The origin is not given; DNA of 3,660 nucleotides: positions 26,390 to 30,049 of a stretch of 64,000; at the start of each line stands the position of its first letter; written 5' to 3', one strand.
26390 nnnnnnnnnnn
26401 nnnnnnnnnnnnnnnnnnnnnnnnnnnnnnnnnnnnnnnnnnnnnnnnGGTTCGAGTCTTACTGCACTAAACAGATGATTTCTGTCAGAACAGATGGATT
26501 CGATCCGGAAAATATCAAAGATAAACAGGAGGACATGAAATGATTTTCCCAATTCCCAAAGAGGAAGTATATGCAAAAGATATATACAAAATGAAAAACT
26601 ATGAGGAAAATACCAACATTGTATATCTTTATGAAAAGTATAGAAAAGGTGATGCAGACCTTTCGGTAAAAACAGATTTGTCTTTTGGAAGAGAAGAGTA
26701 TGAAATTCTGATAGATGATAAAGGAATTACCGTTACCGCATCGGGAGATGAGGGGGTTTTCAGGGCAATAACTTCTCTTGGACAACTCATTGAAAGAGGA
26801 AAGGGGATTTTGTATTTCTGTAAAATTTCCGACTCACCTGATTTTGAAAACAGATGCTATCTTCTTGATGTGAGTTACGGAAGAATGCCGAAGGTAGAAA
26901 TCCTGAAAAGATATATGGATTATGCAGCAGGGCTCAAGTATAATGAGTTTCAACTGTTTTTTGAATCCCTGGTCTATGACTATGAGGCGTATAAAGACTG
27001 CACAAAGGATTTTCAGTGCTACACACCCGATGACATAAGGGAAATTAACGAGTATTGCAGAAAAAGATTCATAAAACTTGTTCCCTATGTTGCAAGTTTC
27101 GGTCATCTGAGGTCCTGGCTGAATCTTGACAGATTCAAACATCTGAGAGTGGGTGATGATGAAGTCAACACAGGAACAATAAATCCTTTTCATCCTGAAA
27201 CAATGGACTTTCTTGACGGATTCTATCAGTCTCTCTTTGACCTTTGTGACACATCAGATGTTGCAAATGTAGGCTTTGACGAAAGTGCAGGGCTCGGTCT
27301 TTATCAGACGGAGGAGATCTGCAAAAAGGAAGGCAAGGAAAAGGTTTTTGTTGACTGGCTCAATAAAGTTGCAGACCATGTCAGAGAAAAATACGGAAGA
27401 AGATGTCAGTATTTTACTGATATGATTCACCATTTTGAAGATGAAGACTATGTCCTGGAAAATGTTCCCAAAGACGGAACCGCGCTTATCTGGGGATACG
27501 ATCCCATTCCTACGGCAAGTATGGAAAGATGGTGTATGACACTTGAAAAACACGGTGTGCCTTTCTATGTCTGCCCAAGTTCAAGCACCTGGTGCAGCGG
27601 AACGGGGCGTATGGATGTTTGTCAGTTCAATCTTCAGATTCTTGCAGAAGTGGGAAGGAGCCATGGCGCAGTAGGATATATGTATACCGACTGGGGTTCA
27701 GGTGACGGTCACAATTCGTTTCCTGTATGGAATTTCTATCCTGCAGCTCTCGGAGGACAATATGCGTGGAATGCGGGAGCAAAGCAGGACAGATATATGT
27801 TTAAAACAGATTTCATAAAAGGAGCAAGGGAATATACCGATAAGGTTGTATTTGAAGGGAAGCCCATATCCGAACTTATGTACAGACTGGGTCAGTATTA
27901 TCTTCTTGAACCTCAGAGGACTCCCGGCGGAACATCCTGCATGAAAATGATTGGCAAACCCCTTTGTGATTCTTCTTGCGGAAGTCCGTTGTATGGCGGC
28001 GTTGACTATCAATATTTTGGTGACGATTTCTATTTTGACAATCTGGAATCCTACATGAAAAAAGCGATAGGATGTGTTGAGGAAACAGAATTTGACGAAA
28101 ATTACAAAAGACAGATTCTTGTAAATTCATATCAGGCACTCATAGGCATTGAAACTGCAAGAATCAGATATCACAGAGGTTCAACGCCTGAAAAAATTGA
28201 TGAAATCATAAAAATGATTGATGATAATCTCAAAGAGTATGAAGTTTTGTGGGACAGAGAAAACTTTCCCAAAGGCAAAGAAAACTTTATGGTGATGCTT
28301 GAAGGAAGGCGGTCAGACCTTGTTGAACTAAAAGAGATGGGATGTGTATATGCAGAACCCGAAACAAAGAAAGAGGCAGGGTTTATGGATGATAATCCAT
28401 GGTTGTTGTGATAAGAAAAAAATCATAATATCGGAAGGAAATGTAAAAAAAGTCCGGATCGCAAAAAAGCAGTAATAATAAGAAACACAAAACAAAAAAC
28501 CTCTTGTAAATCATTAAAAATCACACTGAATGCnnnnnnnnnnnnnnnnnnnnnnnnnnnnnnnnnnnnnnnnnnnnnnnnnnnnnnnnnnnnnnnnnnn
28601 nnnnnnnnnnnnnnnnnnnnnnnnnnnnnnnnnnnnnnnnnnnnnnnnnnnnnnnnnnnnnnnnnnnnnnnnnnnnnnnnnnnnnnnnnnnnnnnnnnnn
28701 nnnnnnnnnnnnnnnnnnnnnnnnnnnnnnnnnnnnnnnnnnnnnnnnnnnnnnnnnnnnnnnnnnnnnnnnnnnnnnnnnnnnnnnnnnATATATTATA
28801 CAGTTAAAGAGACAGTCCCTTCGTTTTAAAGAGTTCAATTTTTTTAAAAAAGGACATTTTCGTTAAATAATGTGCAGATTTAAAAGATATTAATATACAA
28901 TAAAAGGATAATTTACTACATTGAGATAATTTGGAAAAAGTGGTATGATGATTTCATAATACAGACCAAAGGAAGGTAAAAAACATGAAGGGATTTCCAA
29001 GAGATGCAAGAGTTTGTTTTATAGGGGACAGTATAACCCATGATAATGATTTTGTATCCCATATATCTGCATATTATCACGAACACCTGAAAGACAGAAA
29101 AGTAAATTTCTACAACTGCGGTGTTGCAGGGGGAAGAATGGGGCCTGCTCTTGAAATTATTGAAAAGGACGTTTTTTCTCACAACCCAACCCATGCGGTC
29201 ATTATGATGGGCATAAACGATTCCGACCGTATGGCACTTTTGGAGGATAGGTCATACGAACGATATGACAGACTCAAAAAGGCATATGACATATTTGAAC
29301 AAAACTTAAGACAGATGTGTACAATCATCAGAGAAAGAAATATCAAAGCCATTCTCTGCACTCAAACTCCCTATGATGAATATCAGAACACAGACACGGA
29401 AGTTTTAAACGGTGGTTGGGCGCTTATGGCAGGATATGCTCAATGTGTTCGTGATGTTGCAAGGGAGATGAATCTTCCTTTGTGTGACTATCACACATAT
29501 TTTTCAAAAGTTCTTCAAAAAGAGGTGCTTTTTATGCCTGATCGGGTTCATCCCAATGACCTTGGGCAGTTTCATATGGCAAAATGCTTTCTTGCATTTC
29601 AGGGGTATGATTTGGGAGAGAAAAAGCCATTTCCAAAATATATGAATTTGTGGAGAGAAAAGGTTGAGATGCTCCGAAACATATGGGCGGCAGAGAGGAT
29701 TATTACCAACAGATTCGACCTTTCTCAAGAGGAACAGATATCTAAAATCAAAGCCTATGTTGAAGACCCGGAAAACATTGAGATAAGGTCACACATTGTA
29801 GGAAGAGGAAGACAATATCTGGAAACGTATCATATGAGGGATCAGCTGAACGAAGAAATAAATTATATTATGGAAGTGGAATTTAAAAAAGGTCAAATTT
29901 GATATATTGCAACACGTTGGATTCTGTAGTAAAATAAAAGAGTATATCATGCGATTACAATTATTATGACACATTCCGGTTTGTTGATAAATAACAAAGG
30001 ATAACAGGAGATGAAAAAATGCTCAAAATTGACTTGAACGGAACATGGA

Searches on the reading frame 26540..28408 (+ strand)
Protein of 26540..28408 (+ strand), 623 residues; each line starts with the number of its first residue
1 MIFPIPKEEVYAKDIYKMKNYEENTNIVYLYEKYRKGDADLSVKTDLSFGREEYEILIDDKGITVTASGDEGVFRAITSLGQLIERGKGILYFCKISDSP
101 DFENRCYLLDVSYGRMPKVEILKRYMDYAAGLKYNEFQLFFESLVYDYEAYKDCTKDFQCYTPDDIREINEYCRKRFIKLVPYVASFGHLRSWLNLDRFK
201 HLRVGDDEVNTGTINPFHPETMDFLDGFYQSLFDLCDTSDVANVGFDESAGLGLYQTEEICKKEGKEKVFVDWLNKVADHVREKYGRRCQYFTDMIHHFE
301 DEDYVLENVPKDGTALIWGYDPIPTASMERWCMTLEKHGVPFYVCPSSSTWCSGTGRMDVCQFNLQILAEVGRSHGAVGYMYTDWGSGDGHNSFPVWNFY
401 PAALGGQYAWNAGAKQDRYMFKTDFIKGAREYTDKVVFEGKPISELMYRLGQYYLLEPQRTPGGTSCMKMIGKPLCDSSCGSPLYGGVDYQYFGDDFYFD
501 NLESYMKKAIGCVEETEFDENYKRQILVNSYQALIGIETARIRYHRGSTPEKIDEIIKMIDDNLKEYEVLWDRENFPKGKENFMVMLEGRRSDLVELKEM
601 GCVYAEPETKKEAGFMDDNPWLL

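Call 57: search_protein_families(library=pfam, proteins=[window:26540-28408:+], max_evalue=0.001)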
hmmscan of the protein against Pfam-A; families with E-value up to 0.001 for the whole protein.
window:26540-28408:+ (623 aa): 2 families
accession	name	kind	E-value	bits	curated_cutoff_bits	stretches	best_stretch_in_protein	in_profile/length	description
PF00728.28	Glyco_hydro_20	-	1.7e-09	38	22.3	1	155-307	69-228/348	Glycosyl hydrolase family 20, catalytic domain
PF02838.20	Glyco_hydro_20b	-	1.8e-07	32.4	26.1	1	34-98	58-123/124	Glycosyl hydrolase family 20, domain 2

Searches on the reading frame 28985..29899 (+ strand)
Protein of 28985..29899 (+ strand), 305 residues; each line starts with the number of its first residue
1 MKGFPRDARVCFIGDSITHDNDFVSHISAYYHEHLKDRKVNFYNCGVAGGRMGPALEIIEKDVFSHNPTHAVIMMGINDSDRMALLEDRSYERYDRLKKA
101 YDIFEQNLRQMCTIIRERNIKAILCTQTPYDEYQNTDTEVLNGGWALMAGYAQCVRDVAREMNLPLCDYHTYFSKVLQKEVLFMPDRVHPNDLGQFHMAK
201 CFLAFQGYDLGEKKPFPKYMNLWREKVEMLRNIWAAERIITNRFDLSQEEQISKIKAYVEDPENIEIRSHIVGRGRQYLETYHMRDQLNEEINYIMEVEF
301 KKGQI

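Call 57: search_protein_families(library=pfam, proteins=[window:28985-29899:+], max_evalue=0.001)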
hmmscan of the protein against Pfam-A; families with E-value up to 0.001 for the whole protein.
window:28985-29899:+ (305 aa): 3 families
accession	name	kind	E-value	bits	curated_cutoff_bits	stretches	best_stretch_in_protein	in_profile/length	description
PF13472.12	Lipase_GDSL_2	-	5.2e-18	66.6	32.9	1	12-195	1-176/178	GDSL-like Lipase/Acylhydrolase family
PF00657.28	Lipase_GDSL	-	1.3e-11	45.4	23.6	1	11-202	2-208/208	GDSL-like Lipase/Acylhydrolase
PF04311.20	DUF459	-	0.00049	20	27.2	0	59-139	51-129/197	Protein of unknown function (DUF459)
